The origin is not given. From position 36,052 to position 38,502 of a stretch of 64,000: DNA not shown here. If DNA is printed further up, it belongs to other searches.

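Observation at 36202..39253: Glycyl radical enzyme and its activase embedded between wzx and glf in a polysaccharide biosynthesis locus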

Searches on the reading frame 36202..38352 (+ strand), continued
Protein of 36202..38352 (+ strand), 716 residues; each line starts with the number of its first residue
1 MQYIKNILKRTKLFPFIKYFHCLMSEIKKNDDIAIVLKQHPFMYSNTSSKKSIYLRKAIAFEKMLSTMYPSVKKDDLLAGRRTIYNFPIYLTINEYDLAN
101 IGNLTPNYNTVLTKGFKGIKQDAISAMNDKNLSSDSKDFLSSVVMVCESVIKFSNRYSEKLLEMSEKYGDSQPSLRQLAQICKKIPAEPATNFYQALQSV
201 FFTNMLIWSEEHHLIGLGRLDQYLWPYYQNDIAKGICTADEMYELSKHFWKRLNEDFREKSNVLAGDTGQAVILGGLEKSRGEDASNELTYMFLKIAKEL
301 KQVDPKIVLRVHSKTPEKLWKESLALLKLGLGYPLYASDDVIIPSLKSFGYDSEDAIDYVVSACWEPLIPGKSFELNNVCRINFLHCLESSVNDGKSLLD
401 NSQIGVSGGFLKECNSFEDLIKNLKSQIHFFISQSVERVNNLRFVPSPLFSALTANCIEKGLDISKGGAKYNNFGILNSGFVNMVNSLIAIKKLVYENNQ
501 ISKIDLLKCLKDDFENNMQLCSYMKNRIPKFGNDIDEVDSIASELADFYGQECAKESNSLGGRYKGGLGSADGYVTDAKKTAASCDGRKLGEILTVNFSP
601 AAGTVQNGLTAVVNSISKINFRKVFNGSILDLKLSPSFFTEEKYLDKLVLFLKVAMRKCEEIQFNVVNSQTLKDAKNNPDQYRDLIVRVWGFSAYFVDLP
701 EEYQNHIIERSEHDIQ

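Call 53: search_protein_families(library=pfam, alignment_id=A3, max_evalue=0.00001)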
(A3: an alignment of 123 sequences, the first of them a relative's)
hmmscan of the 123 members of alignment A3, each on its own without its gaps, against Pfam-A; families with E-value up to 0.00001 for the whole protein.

A. member 1, L009:7207-8001:+ (265 aa): 1 family
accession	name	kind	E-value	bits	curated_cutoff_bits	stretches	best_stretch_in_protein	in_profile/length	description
PF00483.29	NTP_transferase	-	2.6e-22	80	21.2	1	11-230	2-217/245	Nucleotidyl transferase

B. families by the number of members that match (of 123 scanned): 50 families (the first 25 are shown)
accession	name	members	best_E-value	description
PF00535.33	Glycos_transf_2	45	2.1e-41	Glycosyl transferase family 2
PF13641.12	Glyco_tranf_2_3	36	1.2e-16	Glycosyltransferase like family 2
PF10111.15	Glyco_tranf_2_2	17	1.5e-15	Glycosyltransferase like family 2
PF14393.11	DUF4422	10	1.4e-90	Domain of unknown function (DUF4422)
PF00534.26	Glycos_transf_1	6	4.1e-33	Glycosyl transferases group 1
PF13692.12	Glyco_trans_1_4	6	6.8e-29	Glycosyl transferases group 1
PF01757.29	Acyl_transf_3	5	3.7e-31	Acyltransferase domain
PF13439.12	Glyco_transf_4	5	2e-12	Glycosyltransferase Family 4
PF16363.11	GDP_Man_Dehyd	4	4.9e-84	GDP-mannose 4,6 dehydratase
PF01370.27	Epimerase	4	1.1e-66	NAD dependent epimerase/dehydratase family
PF02719.21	Polysacc_synt_2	4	9.1e-20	Polysaccharide biosynthesis protein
PF01073.25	3Beta_HSD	4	3.9e-17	3-beta hydroxysteroid dehydrogenase/isomerase family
PF07993.18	NAD_binding_4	4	1.4e-12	Male sterility protein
PF04321.23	RmlD_sub_bind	3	1.8e-92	RmlD substrate binding domain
PF04932.20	Wzy_C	3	1.3e-25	O-Antigen ligase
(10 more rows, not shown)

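Call 62: search_solved_structures(query=L009:3387-4685:+, max_evalue=0.01)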
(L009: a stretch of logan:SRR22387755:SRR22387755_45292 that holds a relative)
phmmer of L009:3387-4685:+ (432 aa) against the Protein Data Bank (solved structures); distinct sequences matched with E-value up to 0.01: 24.
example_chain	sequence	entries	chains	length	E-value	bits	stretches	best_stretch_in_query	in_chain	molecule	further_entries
4dsg_A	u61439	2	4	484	2.1e-32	115.7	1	2-327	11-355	UDP-galactopyranose mutase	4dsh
3ute_A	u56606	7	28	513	3.8e-26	95.1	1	5-319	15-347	UDP-galactopyranose mutase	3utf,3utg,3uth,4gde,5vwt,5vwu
4u8l_A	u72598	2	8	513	4.7e-26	94.8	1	5-319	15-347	UDP-galactopyranose mutase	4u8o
3uka_A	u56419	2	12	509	5e-26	94.7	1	5-318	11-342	UDP-galactopyranose mutase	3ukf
3ukl_A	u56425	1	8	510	5e-26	94.7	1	5-318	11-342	UDP-galactopyranose mutase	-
3ukh_A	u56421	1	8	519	5.3e-26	94.6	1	5-318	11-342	UDP-galactopyranose mutase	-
4u8k_A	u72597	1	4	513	9.8e-26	93.7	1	5-319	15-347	UDP-galactopyranose mutase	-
5hhf_A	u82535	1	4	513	1.2e-25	93.4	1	5-319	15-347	UDP-galactopyranose mutase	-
3ukq_A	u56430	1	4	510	1.3e-25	93.3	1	5-318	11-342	UDP-galactopyranose mutase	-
3ukk_A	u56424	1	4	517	1.3e-25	93.3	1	5-318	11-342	UDP-galactopyranose mutase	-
4u8i_A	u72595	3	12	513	1.8e-25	92.8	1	5-319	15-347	UDP-galactopyranose mutase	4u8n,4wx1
3ukp_A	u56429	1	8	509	3e-25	92.1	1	5-317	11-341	UDP-galactopyranose mutase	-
4u8m_A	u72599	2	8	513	6.6e-25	91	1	5-319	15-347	UDP-galactopyranose mutase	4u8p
4u8j_A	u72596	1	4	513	6.7e-25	91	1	5-319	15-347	UDP-galactopyranose mutase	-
5eqd_A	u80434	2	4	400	0.00033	22.7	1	4-187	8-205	UDP-galactopyranose mutase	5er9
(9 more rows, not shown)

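Call 67: predict_structure(alignment_id=A1)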
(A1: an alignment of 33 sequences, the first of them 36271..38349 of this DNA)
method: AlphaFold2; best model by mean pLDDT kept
length: 693 residues; sequences in the alignment: 33
mean_pLDDT: 90.2   pTM: 0.91
mean pLDDT of the five models: 90.2, 89.7, 88.4, 87.6, 86.1
residues with pLDDT >= 90: 494; 70-90: 152; 50-70: 40; < 50: 7
segments of 3 or more residues with pLDDT < 50: 1-6
pLDDT, mean of each block of 10 residues (from residue 1): 45 59 73 93 87 83 74 87 94 98 95 97 98 95 84 94 97 96 87 93 98 96 94 68 77 87 97 93 93 96 88 96 96 92 93 91 95 94 85 96 97 95 95 96 96 94 98 96 95 95 94 97 97 96 84 91 94 87 89 93 90 84 92 94 91 94 83 89 87 54
secondary structure, 60 per line:
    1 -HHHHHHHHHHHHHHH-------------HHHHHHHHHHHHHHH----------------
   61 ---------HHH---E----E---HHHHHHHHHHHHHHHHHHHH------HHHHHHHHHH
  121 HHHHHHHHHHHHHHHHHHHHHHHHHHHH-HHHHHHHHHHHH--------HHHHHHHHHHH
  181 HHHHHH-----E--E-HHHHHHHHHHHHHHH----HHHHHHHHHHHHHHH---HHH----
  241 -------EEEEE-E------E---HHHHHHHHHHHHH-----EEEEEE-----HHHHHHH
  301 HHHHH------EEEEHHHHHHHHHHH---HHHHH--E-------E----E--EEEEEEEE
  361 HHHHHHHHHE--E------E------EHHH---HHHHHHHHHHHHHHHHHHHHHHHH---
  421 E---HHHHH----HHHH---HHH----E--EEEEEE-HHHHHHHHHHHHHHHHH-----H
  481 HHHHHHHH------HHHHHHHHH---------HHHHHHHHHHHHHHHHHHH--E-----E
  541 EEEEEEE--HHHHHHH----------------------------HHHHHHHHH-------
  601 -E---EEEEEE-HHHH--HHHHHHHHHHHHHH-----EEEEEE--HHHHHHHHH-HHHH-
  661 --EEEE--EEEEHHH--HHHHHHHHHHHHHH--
elements in order (helices of 4 or more, strands of 3 or more residues): H2-16 H30-44 H85-104 H111-148 H150-161 H170-186 H197-211 H216-230 E248-252 H265-277 E283-288 H294-305 E312-315 H316-326 H330-334 E353-360 H361-369 H394-417 H425-429 H434-437 E451-456 H458-474 H480-488 H495-503 H513-531 E540-547 H550-556 H585-593 E606-611 H613-616 H619-632 E638-643 H646-654 H656-659 E663-666 E669-672 H678-691

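Call 69: find_encoding_contigs(protein=P0009, flank=7000, max_places=1)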
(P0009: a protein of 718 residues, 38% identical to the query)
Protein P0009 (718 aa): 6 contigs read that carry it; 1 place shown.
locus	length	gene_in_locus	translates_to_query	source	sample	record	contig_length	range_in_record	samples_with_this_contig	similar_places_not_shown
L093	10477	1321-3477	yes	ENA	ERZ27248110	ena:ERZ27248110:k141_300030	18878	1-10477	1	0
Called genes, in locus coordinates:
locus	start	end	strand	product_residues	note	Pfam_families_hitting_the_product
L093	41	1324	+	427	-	PF01943:Polysacc_synt, PF13440:Polysacc_synt_3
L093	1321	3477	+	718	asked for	PF02901:PFL-like, PF01228:Gly_radical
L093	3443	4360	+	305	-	PF13353:Fer4_12, PF04055:Radical_SAM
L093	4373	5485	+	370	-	PF00070:Pyr_redox (faint), PF01593:Amino_oxidase, PF07992:Pyr_redox_2 (faint), PF12831:FAD_oxidored (faint), PF13450:NAD_binding_8, PF03275:GLF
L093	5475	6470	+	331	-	PF00535:Glycos_transf_2, PF13641:Glyco_tranf_2_3 (weak)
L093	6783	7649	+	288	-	PF00685:Sulfotransfer_1, PF13469:Sulfotransfer_3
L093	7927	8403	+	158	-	-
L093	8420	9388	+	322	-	PF00535:Glycos_transf_2, PF13641:Glyco_tranf_2_3 (weak)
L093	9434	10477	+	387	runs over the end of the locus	PF13439:Glyco_transf_4, PF13579:Glyco_trans_4_4 (weak), PF00534:Glycos_transf_1, PF13524:Glyco_trans_1_2 (weak), PF13692:Glyco_trans_1_4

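Call 70: find_encoding_contigs(protein=P0040, flank=7000, max_places=1)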
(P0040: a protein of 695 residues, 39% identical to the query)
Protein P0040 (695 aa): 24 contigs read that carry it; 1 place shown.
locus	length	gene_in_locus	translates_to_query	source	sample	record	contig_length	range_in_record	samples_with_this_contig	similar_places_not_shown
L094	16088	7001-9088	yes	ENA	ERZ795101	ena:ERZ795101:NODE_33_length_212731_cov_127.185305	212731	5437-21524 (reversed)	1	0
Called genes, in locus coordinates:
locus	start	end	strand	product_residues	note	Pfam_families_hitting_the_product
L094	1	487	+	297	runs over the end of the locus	PF01909:NTP_transf_2 (weak), PF18765:Polbeta, PF01934:HepT-like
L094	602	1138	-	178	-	PF05838:Glyco_hydro_108, PF09374:PG_binding_3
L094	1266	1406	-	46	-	PF12841:YvrJ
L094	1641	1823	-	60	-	PF11148:DUF2922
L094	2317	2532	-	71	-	PF07872:DUF1659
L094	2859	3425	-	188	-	-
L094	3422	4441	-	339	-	PF13730:HTH_36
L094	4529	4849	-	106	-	PF13560:HTH_31, PF01381:HTH_3, PF12844:HTH_19 (weak)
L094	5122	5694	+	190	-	-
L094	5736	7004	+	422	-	PF01943:Polysacc_synt, PF13440:Polysacc_synt_3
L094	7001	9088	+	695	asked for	PF02901:PFL-like, PF01228:Gly_radical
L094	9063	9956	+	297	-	PF13353:Fer4_12, PF04055:Radical_SAM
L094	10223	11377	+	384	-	PF13450:NAD_binding_8, PF03275:GLF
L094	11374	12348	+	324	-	-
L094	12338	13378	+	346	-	PF00535:Glycos_transf_2, PF13641:Glyco_tranf_2_3 (faint), PF00535:Glycos_transf_2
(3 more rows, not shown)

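Call 71: find_encoding_contigs(protein=P0057, flank=7000, max_places=1)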
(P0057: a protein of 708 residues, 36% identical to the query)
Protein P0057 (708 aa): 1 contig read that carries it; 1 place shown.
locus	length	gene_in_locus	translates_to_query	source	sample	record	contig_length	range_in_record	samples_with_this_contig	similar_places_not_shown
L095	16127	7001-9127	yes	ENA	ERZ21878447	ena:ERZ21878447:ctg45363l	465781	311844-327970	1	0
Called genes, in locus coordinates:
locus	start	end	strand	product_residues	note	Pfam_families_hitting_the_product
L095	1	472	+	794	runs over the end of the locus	PF02706:Wzz, PF13807:GNVR, PF01656:CbiA (weak), PF06564:CBP_BcsQ (weak), PF09140:MipZ (weak), PF10609:ParA, PF13614:AAA_31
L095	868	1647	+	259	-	PF03237:Terminase_6N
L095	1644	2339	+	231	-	-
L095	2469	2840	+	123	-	PF13366:PDDEXK_3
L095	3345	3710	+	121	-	PF08780:NTase_sub_bind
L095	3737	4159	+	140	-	PF08780:NTase_sub_bind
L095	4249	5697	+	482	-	PF01266:DAO (weak), PF13450:NAD_binding_8, PF01593:Amino_oxidase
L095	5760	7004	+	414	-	PF01943:Polysacc_synt, PF13440:Polysacc_synt_3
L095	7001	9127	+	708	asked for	PF02901:PFL-like, PF01228:Gly_radical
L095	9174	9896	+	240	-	PF04055:Radical_SAM, PF13353:Fer4_12 (weak)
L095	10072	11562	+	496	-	PF13439:Glyco_transf_4, PF13579:Glyco_trans_4_4, PF00534:Glycos_transf_1, PF13692:Glyco_trans_1_4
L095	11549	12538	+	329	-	PF00535:Glycos_transf_2, PF13641:Glyco_tranf_2_3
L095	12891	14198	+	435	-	-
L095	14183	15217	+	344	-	PF13524:Glyco_trans_1_2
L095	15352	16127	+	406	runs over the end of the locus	PF13439:Glyco_transf_4, PF13579:Glyco_trans_4_4, PF00534:Glycos_transf_1, PF13692:Glyco_trans_1_4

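Call 73: fold_search(model_id=the predicted structure, library=pdb)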
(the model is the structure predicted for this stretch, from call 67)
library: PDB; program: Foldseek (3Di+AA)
matches with E <= 10: 342; with E <= 0.001: 78
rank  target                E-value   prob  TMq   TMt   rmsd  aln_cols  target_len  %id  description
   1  1r8w_A                9.3e-52  1.00  0.88  0.78   4.1       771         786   31  Native structure of the B12-independent glycerol dehydratase from clostridium butyricum (released 2004-06-01)
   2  9rco_A                1.1e-49  1.00  0.89  0.78   4.2       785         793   28  1,2-propanediol dehydratase with 0.1 % glycerol additive (released 2025-06-11)
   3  9rcp_C                1.6e-49  1.00  0.89  0.78   4.4       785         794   27  1,2-propanediol dehydratase with 0.1 % 1,3-propanediol additive (released 2025-06-11)
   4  5i2g_B                3.3e-49  1.00  0.89  0.78   3.8       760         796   28  1,2-propanediol Dehydration in Roseburia inulinivorans; Structural Basis for Substrate and Enantiomer Selectivity (released 2016-06-01)
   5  9rcp_B                6.5e-49  1.00  0.89  0.78   4.3       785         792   27  1,2-propanediol dehydratase with 0.1 % 1,3-propanediol additive (released 2025-06-11)
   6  9r0v_A                1.1e-48  1.00  0.86  0.75   4.6       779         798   25  CutC IN COMPLEX WITH Inhibitor (released 2026-02-11)
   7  9r0v_C                1.2e-48  1.00  0.88  0.76   5.0       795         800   25  CutC IN COMPLEX WITH Inhibitor (released 2026-02-11)
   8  5fau_A                1.4e-48  1.00  0.87  0.76   4.5       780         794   25  wild-type choline TMA lyase in complex with choline (released 2016-09-28)
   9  9rcq_A                1.8e-48  1.00  0.89  0.76   5.0       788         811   28  1,2-propanediol dehydratase with no ligand additives (released 2025-06-11)
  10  6vxc_A                2.0e-48  1.00  0.87  0.77   4.3       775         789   25  Crystal structure of hydroxyproline dehydratase (HypD) from Clostridioides difficile (released 2020-04-08)
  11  5i2g_A                2.7e-48  1.00  0.89  0.77   3.5       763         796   28  1,2-propanediol Dehydration in Roseburia inulinivorans; Structural Basis for Substrate and Enantiomer Selectivity (released 2016-06-01)
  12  5fav_A                3.3e-48  1.00  0.88  0.76   4.6       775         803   26  E491Q mutant of choline TMA-lyase (released 2016-09-28)
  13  5fay_A                4.0e-48  1.00  0.87  0.76   4.6       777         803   26  Y208F mutant of choline TMA-lyase (released 2016-09-28)
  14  5fay_B                5.1e-48  1.00  0.88  0.78   4.6       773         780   26  Y208F mutant of choline TMA-lyase (released 2016-09-28)
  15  6vue_A                6.3e-48  1.00  0.87  0.76   4.6       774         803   26  wild-type choline TMA lyase in complex with 1-methyl-1,2,3,6-tetrahydropyridin-3-ol (released 2020-11-04)
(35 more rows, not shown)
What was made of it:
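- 36202..38352 (+): Glycyl radical enzyme, 716 aa (gene callers start at 36271, giving 693 aa). AlphaFold pLDDT 90.2; TM 0.88 to 1R8W at 31% identity (calls 67, 73).
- On PFL-like glycyl radical enzyme superfamily: AlphaFold model has TM 0.88-0.90 to solved GREs (calls 67, 73).
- Checked: It has 693-716 aa, against 764-837 residues for the solved eliminases and isomerases (call 73).
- The fold model is confident (pLDDT 90, TM 0.88-0.90 to eliminase and isomerase GREs; calls 67, 73). TM 0.85-0.88 to 8ID7, 8ID0 and 8YJO (call 73).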

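Call 78: search_protein_families(library=pfam, proteins=[L087:7741-9321:+, L087:13776-14627:+, L087:14590-15837:+, L087:16635-17567:+, L086:12578-14608:+, L086:14628-15686:+, L086:8739-9578:+, L073:8138-9490:+, L073:10200-11312:+, L078:8103-9488:+], max_evalue=0.001)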
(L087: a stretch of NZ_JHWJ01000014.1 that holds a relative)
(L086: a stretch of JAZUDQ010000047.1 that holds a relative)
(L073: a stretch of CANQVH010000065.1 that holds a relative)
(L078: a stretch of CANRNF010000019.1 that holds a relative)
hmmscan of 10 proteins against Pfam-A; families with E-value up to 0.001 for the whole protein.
L087:7741-9321:+ (526 aa): 1 family
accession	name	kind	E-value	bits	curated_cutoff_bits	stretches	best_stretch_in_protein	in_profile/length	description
PF04932.20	Wzy_C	-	3e-08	34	31.7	1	316-465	19-149/149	O-Antigen ligase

L087:13776-14627:+ (283 aa): 1 family
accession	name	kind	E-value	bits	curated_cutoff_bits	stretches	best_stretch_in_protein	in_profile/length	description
PF03328.21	HpcH_HpaI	-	4.6e-10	39.6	25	1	9-153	8-159/221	HpcH/HpaI aldolase/citrate lyase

L087:14590-15837:+ (415 aa): 3 families
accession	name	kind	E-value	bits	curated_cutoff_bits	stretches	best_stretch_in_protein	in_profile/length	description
PF02784.22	Orn_Arg_deC_N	-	6.4e-23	81.8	23.4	1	43-278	9-246/247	Pyridoxal-dependent decarboxylase, pyridoxal binding domain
PF00278.28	Orn_DAP_Arg_deC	-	2e-06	28.4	23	1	223-369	5-95/95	Pyridoxal-dependent decarboxylase, C-terminal sheet domain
PF01168.26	Ala_racemase_N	-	0.00049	20.3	24.1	1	91-206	65-169/220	Alanine racemase, N-terminal domain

L087:16635-17567:+ (310 aa): 1 family
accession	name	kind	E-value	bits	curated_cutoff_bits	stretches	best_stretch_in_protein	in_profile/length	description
PF01063.24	Aminotran_4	-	4.4e-45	154.7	28.5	1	38-269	2-223/223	Amino-transferase class IV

L086:12578-14608:+ (676 aa): 0 families

L086:14628-15686:+ (352 aa): 1 family
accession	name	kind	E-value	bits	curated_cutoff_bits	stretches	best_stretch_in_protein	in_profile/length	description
PF19745.5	FUT8_N_cat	-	0.00018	20.9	27.6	1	168-267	329-432/499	Alpha-(1,6)-fucosyltransferase N- and catalytic domains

L086:8739-9578:+ (279 aa): 0 families

L073:8138-9490:+ (450 aa): 0 families

L073:10200-11312:+ (370 aa): 4 families
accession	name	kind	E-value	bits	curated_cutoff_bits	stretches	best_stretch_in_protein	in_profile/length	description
PF00535.33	Glycos_transf_2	-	6e-38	130.9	23.3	1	34-158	1-128/168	Glycosyl transferase family 2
PF10111.15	Glyco_tranf_2_2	-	1e-13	51.9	27.3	1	34-132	1-103/276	Glycosyltransferase like family 2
PF13641.12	Glyco_tranf_2_3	-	9.6e-09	36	27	1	31-134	1-110/230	Glycosyltransferase like family 2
PF13704.12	Glyco_tranf_2_4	-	0.00053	20.9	27.5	0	45-123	6-84/98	Glycosyl transferase family 2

L078:8103-9488:+ (461 aa): 0 families
